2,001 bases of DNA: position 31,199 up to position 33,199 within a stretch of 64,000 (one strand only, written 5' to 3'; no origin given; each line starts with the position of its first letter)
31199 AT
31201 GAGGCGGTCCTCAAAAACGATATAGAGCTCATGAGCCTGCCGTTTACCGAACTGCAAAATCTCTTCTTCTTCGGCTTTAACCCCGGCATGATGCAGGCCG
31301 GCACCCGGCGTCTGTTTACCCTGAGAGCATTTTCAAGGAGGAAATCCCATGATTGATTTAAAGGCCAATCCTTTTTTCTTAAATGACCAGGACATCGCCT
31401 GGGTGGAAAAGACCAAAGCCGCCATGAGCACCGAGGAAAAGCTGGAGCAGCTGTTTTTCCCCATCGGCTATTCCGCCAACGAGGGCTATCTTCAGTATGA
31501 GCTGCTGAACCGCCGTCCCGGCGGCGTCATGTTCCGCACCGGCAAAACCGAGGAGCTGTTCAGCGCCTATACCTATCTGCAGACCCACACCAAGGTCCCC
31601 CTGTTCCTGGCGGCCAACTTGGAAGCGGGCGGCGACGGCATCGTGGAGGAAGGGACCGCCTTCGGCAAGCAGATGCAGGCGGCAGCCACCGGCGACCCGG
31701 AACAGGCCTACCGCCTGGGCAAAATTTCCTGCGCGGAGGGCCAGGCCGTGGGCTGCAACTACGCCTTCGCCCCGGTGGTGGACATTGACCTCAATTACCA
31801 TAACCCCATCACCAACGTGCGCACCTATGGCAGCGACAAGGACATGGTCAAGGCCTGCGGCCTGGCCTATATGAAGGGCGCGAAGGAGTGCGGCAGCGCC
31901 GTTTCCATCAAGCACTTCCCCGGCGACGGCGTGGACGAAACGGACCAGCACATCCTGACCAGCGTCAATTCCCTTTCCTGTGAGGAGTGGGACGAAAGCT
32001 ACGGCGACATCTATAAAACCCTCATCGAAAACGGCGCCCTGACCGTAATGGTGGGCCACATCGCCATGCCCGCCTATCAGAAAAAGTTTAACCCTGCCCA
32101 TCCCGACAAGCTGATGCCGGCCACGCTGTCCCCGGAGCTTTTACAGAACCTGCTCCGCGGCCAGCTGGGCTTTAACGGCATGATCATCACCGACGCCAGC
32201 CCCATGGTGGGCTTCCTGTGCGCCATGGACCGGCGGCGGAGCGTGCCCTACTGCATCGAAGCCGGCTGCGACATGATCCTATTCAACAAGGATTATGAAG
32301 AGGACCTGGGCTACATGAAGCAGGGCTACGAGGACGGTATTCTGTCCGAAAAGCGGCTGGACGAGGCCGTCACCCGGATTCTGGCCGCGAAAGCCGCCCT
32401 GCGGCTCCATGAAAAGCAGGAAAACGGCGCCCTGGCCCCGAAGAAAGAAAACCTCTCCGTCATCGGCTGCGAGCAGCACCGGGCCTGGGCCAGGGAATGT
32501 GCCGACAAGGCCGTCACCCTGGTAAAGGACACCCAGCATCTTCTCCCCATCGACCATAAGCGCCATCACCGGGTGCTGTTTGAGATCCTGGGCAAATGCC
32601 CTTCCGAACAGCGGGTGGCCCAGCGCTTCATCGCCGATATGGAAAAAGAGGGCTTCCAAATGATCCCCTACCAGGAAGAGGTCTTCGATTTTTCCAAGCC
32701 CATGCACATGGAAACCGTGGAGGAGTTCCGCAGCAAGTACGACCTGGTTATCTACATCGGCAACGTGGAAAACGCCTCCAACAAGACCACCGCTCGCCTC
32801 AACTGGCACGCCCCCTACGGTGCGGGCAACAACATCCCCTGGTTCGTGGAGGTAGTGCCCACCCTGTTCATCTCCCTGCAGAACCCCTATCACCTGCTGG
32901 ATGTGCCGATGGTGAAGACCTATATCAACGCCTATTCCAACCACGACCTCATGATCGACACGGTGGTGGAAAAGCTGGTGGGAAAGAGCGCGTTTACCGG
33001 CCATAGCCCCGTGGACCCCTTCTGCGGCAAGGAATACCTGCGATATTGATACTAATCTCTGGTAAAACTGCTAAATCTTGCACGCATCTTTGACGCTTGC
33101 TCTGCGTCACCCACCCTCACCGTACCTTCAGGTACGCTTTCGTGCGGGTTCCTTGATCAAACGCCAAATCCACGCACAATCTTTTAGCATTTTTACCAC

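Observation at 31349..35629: Two NagZ-type GH3 paralogs bracket a beta-phosphoglucomutase, with no classical beta-G1P-forming phosphorylase: candidate retaining glycoside-phosphorylase pathway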

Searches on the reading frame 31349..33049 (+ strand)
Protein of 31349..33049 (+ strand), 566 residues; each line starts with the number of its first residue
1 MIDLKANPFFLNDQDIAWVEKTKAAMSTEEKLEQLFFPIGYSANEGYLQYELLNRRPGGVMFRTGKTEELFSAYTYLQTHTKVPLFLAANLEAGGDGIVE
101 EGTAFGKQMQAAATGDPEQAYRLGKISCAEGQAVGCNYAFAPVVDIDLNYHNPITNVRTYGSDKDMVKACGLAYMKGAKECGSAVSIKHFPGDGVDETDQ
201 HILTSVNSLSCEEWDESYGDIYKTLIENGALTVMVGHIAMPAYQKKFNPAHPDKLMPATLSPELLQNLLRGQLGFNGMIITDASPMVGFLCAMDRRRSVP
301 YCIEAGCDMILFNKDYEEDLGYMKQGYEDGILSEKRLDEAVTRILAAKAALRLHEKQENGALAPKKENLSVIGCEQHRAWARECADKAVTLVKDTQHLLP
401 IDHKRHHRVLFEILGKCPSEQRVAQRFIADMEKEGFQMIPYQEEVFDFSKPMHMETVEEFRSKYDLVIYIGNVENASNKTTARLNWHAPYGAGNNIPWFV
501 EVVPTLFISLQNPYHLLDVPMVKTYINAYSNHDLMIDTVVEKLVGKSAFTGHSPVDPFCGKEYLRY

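Call 3: search_protein_families(library=pfam, proteins=[window:31349-33049:+])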
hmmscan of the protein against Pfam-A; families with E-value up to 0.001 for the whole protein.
window:31349-33049:+ (566 aa): 1 family
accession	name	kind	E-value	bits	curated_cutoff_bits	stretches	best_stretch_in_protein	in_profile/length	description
PF00933.27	Glyco_hydro_3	-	5.8e-57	193.9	27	1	28-346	2-315/316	Glycosyl hydrolase family 3 N terminal domain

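Call 4: search_protein_families(library=ncbifam, proteins=[window:31349-33049:+])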
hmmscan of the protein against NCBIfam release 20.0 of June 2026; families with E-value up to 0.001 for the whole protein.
window:31349-33049:+ (566 aa): 8 families
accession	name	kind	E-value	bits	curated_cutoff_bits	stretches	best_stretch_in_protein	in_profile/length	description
NF003740.0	PRK05337.1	equivalog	1.5e-30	106.5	207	1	105-344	85-311/340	beta-N-acetylhexosaminidase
NF052331.1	Bet13-16Glucosase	equivalog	9.2e-24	83.6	1330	1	23-406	20-384/750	exo-beta-d-1,3/1,6-glucosidase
NF011678.0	PRK15098.1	equivalog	1e-21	77.1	666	1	14-404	33-410/765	beta-glucosidase BglX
NF041579.1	betaxyl_Flavo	equivalog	9.4e-18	63.7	1350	1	101-422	81-396/716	beta-xylosidase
NF041776.1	xylosidase_Xyl3A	equivalog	2.3e-16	59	1250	1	158-406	133-374/846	xylan 1,4-beta-xylosidase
NF052329.1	XyloArabinsidase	equivalog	1.3e-15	56.6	1050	1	103-404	109-392/750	beta-xylosidase/alpha-l-arabinosidase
NF052330.1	BetGlucosiCelf0468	equivalog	1.8e-11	43.1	1300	1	109-409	61-339/817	beta-d-glucosidase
NF041610.1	alph_arabinopyran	equivalog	0.00033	19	1300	1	172-412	127-329/738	exo-alpha-(1->6)-L-arabinopyranosidase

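Call 5: search_solved_structures(query=window:31349-33049:+, show_alignments=3, max_evalue=0.00001)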
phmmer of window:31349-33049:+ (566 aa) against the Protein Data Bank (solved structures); distinct sequences matched with E-value up to 0.00001: 64 (the best 60 are shown).
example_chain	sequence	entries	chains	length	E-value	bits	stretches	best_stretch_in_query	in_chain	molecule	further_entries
5vqd_A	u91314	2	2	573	6.1e-138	463.9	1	5-560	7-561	Beta-glucoside phosphorylase BglX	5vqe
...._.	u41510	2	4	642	6.7e-45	156.8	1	75-423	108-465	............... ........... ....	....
3lk6_A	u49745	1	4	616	2.9e-44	154.7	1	75-423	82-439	Lipoprotein ybbD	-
4gyj_A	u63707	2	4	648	3.4e-44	154.5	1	75-422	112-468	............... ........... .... | Glycoside Hydrolase NagZ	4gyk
6k5j_A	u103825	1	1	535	8.3e-39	136.7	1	81-392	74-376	GH3 beta-N-acetylglucosaminidase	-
3sql_A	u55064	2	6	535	1.8e-38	135.6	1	55-350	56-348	Glycosyl hydrolase family 3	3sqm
4zm6_A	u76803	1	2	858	1.2e-33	119.6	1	82-437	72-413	N-acetyl-beta-D glucosaminidase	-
3wo8_A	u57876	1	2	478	2.8e-23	85.4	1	34-340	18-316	Beta-N-acetylglucosaminidase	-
5bza_A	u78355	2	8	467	5.4e-23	84.5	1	49-402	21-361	Beta-N-acetylhexosaminidase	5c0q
3tev_A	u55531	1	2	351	9e-21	77.1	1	113-311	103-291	Glycosyl hyrolase, family 3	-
5g1m_A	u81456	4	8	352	4.9e-19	71.4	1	84-315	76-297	BETA-HEXOSAMINIDASE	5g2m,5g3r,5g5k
5g5u_A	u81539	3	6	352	1.2e-17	66.8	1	84-315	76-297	BETA-HEXOSAMINIDASE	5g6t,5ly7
3rrx_A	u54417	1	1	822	3.5e-17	65.3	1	17-408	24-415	Exo-1,3/1,4-beta-glucanase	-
3usz_A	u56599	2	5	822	3.5e-17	65.3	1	17-408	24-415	Exo-1,3/1,4-beta-glucanase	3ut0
4yyf_A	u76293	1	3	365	3.1e-16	62.2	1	80-352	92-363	Beta-N-acetylhexosaminidase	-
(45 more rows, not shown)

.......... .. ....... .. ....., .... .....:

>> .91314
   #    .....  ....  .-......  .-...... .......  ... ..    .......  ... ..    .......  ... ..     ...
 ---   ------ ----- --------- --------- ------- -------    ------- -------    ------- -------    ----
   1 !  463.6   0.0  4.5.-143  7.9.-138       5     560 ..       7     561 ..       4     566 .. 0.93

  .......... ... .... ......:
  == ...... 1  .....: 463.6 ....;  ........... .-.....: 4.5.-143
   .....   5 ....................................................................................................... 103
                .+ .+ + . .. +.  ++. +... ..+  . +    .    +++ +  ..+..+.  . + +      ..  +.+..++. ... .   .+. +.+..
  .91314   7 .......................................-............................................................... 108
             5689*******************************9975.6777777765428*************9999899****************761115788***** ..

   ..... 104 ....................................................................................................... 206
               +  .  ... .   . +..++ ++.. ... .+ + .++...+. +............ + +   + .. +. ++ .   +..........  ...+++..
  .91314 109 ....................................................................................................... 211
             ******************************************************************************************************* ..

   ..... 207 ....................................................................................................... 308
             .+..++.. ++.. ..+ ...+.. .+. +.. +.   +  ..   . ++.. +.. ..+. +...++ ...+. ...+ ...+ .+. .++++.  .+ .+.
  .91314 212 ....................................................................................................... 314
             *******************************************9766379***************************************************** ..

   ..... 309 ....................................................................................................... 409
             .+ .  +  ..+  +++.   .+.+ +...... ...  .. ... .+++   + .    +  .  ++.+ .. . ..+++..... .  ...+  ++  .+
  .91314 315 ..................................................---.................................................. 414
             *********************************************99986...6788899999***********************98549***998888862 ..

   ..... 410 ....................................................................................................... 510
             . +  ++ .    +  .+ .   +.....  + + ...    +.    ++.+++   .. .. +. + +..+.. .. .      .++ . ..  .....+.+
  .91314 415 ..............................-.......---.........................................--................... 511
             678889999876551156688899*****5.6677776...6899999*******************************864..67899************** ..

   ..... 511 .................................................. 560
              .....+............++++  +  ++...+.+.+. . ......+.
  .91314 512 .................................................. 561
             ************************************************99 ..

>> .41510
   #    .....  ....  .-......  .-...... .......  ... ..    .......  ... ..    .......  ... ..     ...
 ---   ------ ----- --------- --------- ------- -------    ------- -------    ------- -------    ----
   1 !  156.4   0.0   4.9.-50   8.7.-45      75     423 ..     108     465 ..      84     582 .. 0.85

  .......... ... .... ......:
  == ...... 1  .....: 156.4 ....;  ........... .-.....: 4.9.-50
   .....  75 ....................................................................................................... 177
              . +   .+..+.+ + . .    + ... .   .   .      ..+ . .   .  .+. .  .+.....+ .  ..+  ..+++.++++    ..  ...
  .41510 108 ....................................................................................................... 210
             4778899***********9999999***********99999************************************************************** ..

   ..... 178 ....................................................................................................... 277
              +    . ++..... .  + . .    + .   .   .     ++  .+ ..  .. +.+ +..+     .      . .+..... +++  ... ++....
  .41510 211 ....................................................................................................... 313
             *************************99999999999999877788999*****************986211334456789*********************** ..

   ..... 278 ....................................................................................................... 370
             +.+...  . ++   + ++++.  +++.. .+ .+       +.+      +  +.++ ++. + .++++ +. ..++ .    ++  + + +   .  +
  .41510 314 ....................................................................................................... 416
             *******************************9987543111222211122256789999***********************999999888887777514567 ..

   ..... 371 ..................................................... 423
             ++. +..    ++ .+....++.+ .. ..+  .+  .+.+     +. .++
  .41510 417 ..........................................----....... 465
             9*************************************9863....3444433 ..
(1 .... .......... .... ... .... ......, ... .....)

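Call 16: find_homologous_proteins(query=window:31349-33049:+, max_evalue=1e-30)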
Query window:31349-33049:+ (566 aa): 6474 proteins with E <= 1e-30 among 8000 candidates; the best 120 are listed.
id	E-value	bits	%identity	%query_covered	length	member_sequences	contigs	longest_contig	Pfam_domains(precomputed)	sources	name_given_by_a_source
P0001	0.0e+0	1307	99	100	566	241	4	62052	PF00933.28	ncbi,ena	-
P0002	0.0e+0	1215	91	100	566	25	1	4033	PF00933.28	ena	-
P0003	0.0e+0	1209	91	100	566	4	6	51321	PF00933.28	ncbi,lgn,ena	-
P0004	0.0e+0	1198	89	100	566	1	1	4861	PF00933.28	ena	-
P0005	0.0e+0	1197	89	100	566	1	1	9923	PF00933.28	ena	-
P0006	0.0e+0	1197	89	100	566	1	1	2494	PF00933.28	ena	-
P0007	0.0e+0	1197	89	100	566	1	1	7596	PF00933.28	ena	-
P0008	0.0e+0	1197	90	100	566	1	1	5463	PF00933.28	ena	-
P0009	0.0e+0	1196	89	100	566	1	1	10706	PF00933.28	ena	-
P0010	0.0e+0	1195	89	100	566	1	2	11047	PF00933.28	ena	-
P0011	0.0e+0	1195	89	100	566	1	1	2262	PF00933.28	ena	-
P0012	0.0e+0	1195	89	100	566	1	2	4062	PF00933.28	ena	-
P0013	0.0e+0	1194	89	100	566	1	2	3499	PF00933.28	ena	-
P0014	0.0e+0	1194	89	100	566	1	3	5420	PF00933.28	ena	-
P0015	0.0e+0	1194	89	100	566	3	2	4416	PF00933.28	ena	-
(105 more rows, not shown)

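Call 19: find_related_loci(query=A1, collection=genome_contigs, flank=10000)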
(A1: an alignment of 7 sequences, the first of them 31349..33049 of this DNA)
Query A1 (566 aa) in genome_contigs; peptide patterns used: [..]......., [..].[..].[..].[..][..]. (x = any residue, [..] = any of these).
600 stretches matched a pattern (row limit reached: there are more); 570 encode a relative of the query (tblastn E <= 1e-3); the best 80 are kept; 80 distinct loci.
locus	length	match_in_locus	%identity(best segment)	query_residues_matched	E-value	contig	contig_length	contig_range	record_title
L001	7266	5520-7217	90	1-566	0e+0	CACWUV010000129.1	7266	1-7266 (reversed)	MAG: uncultured Clostridiales bacterium isolate RUG10934 genome assembly, contig: RUG10934_asm_129, whole genome shotgun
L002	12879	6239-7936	90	1-566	0e+0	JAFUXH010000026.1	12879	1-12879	MAG: Clostridia bacterium isolate RGIG4910 Roe_deer_Rumen-2__c62872, whole genome shotgun sequence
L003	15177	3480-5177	88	1-566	0e+0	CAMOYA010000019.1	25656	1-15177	MAG: uncultured Clostridia bacterium isolate SRR873603_bin.170_metaWRAP_v1.3_MAG genome assembly, contig: NODE_4386_leng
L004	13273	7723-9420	88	1-566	0e+0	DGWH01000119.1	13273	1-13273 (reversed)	MAG TPA_asm: Christensenella sp. UBA4263 UBA4263_contig_23215, whole genome shotgun sequence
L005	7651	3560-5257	87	1-566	0e+0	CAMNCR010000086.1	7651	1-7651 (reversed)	MAG: uncultured Clostridia bacterium isolate SRR1222431_bin.11_metaWRAP_v1.3_MAG genome assembly, contig: ERZ1756108.215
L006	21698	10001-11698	87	1-566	0e+0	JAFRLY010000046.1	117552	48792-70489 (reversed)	MAG: Clostridia bacterium isolate RGIG2590 Goat_Jejunum.Co__c842683, whole genome shotgun sequence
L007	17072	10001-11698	87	1-566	0e+0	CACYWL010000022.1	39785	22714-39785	MAG: uncultured Clostridiales bacterium isolate RUG12331 genome assembly, contig: RUG12331_asm_22, whole genome shotgun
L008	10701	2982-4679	86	1-566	0e+0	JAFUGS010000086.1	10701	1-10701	MAG: Clostridia bacterium isolate RGIG4479 Roe_deer_Omasum.Co__c906809, whole genome shotgun sequence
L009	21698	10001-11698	85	1-566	0e+0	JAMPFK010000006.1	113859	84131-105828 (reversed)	MAG: Bacteroides fragilis isolate NALB_7861_10 Scaffold_#6__SCF_006___113859_bp, whole genome shotgun sequence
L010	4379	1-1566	90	45-566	0e+0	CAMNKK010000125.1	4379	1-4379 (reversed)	MAG: uncultured Clostridia bacterium isolate SRR1222429_bin.113_metaWRAP_v1.3_MAG genome assembly, contig: NODE.67799_le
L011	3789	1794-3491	82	1-566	0e+0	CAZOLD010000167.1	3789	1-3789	MAG TPA_asm: uncultured Eubacterium sp. isolate SRP314395_co1_99 genome assembly, contig: NODE_20747_length_3789_cov_3.5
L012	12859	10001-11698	80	1-566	0e+0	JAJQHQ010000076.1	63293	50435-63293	MAG: Lachnospiraceae bacterium isolate U.6_1 NODE_69_length_63293_cov_18.721924, whole genome shotgun sequence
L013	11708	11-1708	79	1-566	0e+0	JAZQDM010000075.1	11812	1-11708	MAG: Lachnospiraceae bacterium isolate T1900044636_TS20190102.MAGScoT_cleanbin_000047 SGB_1155_k141_1234925, whole genom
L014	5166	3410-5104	79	2-566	0e+0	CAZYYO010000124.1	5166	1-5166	MAG TPA_asm: uncultured Lachnospiraceae bacterium isolate SRP192927_co8_91 genome assembly, contig: NODE_17697_length_51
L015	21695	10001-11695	78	2-566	0e+0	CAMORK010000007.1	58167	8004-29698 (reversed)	MAG: uncultured Butyrivibrio sp. isolate SRR873601_bin.162_metaWRAP_v1.3_MAG genome assembly, contig: NODE_1022_length_5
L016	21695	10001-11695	78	2-566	0e+0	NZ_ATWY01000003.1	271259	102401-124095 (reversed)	Butyrivibrio sp. NC2007 G632DRAFT_scaffold00003.3_C, whole genome shotgun sequence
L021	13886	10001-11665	61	2-565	0e+0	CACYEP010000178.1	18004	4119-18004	MAG: uncultured Erysipelotrichaceae bacterium isolate RUG11872 genome assembly, contig: RUG11872_asm_178, whole genome s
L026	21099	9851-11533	61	1-566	0e+0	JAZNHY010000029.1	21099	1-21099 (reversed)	MAG: Lachnospiraceae bacterium isolate T1900044688_TS20190154.MAGScoT_cleanbin_000029 SGB_1741_k141_49380, whole genome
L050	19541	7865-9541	59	1-561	0e+0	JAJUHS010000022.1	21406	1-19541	MAG: Clostridiales bacterium isolate bin70 k141_451179_length_21406_cov_138.3763, whole genome shotgun sequence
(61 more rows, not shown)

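Call 37: search_protein_families(library=ncbifam, proteins=[L021:11572-12321:+, L050:9451-10215:+], max_evalue=1e-10)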
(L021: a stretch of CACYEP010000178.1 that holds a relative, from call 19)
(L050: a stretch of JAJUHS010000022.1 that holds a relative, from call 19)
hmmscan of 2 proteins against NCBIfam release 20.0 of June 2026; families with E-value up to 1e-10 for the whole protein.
L021:11572-12321:+ (250 aa): 16 families
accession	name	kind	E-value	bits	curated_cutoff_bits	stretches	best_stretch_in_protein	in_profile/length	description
TIGR01990.1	bPGM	equivalog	1e-67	227.8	189.4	1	34-220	1-187/187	beta-phosphoglucomutase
TIGR02009.1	PGMB-YQAB-SF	subfamily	3e-55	187.3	153.35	1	34-219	1-186/186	beta-phosphoglucomutase family hydrolase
NF008000.0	PRK10725.1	equivalog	2.2e-26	93.2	215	1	35-219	6-185/188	fructose-1-phosphate/6-phosphogluconate phosphatase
NF008087.0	PRK10826.1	equivalog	2.3e-25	89.5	191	1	31-232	4-204/222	hexitol phosphatase HxpB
NF053653.1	InDiPhoBT2121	equivalog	4.1e-20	72.3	245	1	36-221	3-188/216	inorganic diphosphatase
TIGR01509.1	HAD-SF-IA-v3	subfamily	8.8e-20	71.4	29.4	1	121-219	64-154/154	HAD-IA family hydrolase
NF046057.1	bifunc_MtlD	equivalog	5.5e-19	68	800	1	32-214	5-186/683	bifunctional mannitol-1-phosphate dehydrogenase/phosphatase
TIGR02253.1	CTE7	subfamily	2.5e-17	63.4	169.75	1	33-235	1-217/221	TIGR02253 family HAD-type hydrolase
NF008610.0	PRK11587.1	equivalog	4.4e-17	62.2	282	1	34-222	3-184/219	sugar phosphatase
NF009695.0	PRK13222.1-2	equivalog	5.4e-17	62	225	1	34-220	6-194/226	phosphoglycolate phosphatase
TIGR01449.2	PGP_bact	equivalog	3.2e-16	59.5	180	1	38-219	2-184/213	phosphoglycolate phosphatase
NF009804.0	PRK13288.1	equivalog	1.7e-13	50.5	218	1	33-220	2-182/215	pyrophosphatase PpaX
NF007854.0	PRK10563.1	equivalog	1.1e-12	48.1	211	1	33-209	3-175/221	6-phosphogluconate phosphatase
NF009694.0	PRK13222.1-1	equivalog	1.1e-11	44.5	415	0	127-220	116-211/252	phosphoglycolate phosphatase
NF009697.0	PRK13222.1-4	equivalog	2.1e-11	43.6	327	0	32-219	5-193/232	phosphoglycolate phosphatase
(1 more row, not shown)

L050:9451-10215:+ (255 aa): 12 families
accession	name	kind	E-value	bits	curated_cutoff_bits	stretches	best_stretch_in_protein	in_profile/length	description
TIGR01990.1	bPGM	equivalog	9.7e-70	234.3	189.4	1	38-224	1-187/187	beta-phosphoglucomutase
TIGR02009.1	PGMB-YQAB-SF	subfamily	3.6e-57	193.6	153.35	1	38-223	1-186/186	beta-phosphoglucomutase family hydrolase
NF008000.0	PRK10725.1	equivalog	2.9e-27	96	215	1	39-223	6-185/188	fructose-1-phosphate/6-phosphogluconate phosphatase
NF008087.0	PRK10826.1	equivalog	8.7e-24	84.4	191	1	36-231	5-199/222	hexitol phosphatase HxpB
NF053653.1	InDiPhoBT2121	equivalog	1.9e-20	73.4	245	1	39-228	2-191/216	inorganic diphosphatase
TIGR01509.1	HAD-SF-IA-v3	subfamily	4.8e-19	69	29.4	1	113-223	53-154/154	HAD-IA family hydrolase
NF046057.1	bifunc_MtlD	equivalog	7.9e-19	67.5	800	1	34-221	3-189/683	bifunctional mannitol-1-phosphate dehydrogenase/phosphatase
NF008610.0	PRK11587.1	equivalog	9.9e-16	57.7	282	1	38-248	3-209/219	sugar phosphatase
TIGR01449.2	PGP_bact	equivalog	1.1e-15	57.8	180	1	42-223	2-184/213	phosphoglycolate phosphatase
NF009695.0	PRK13222.1-2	equivalog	1.5e-15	57.3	225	1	37-223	5-193/226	phosphoglycolate phosphatase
TIGR02253.1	CTE7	subfamily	1.2e-14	54.7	169.75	1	37-227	1-198/221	TIGR02253 family HAD-type hydrolase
TIGR01454.1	AHBA_synth_RP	hypoth_equivalog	9.4e-14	51.5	246.65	1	122-223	71-174/205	AHBA synthesis associated protein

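Call 43: find_encoding_contigs(protein=window:31349-33049:+, flank=10000, max_places=4)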
Protein window:31349-33049:+ (566 aa): 4 contigs read that carry it; 2 places shown.
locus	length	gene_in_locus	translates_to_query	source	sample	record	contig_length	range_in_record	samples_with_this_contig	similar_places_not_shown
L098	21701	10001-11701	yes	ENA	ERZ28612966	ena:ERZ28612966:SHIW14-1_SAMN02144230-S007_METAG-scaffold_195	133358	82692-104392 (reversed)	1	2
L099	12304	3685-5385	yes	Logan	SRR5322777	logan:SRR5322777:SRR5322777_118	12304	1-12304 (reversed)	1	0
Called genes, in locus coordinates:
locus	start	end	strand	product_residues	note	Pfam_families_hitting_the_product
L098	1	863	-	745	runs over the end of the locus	PF00703:Glyco_hydro_2, PF02836:Glyco_hydro_2_C, PF16355:DUF4982 (weak)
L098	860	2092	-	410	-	PF12833:HTH_18, PF00165:HTH_AraC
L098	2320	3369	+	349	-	PF00005:ABC_tran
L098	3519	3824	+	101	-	-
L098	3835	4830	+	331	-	PF02653:BPD_transp_2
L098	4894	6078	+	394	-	-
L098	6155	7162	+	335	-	PF02653:BPD_transp_2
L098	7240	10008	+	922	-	PF25788:Ig_Rha78A_N, PF08531:Bac_rhamnosid_N, PF05592:Bac_rhamnosid, PF17389:Bac_rhamnosid6H, PF17390:Bac_rhamnosid_C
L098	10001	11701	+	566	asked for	PF00933:Glyco_hydro_3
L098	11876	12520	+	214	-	PF00702:Hydrolase, PF13419:HAD_2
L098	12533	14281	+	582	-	PF00933:Glyco_hydro_3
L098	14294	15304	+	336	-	PF20434:BD-FAE, PF07859:Abhydrolase_3, PF00326:Peptidase_S9 (weak), PF01738:DLH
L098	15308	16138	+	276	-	-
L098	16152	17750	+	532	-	PF01229:Glyco_hydro_39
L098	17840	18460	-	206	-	PF01209:Ubie_methyltran, PF03141:Methyltransf_29, PF13489:Methyltransf_23, PF07021:MetW, PF13847:Methyltransf_31, PF08241:Methyltransf_11, PF08242:Methyltransf_12, PF13649:Methyltransf_25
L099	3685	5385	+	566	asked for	PF00933:Glyco_hydro_3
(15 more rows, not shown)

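Call 48: search_protein_families(library=pfam, proteins=[L016:2384-4888:-], max_evalue=0.00001)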
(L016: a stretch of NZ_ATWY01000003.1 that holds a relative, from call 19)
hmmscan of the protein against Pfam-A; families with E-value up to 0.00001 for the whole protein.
L016:2384-4888:- (835 aa): 5 families
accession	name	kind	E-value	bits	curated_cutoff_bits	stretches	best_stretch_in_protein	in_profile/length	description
PF01229.23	Glyco_hydro_39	-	8.7e-67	226.4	26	1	332-784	7-439/472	Glycosyl hydrolases family 39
PF12833.13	HTH_18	-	1.6e-17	64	33.6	1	196-275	1-80/80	Helix-turn-helix domain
PF00165.29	HTH_AraC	-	1.4e-07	31.9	26.6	0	183-222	1-40/42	Bacterial regulatory helix-turn-helix proteins, AraC family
PF07883.17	Cupin_2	-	1.4e-07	31.6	27.2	1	30-81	10-64/70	Cupin domain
PF02311.25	AraC_binding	-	2.4e-07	31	21.1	1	31-81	16-66/135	AraC-like ligand binding domain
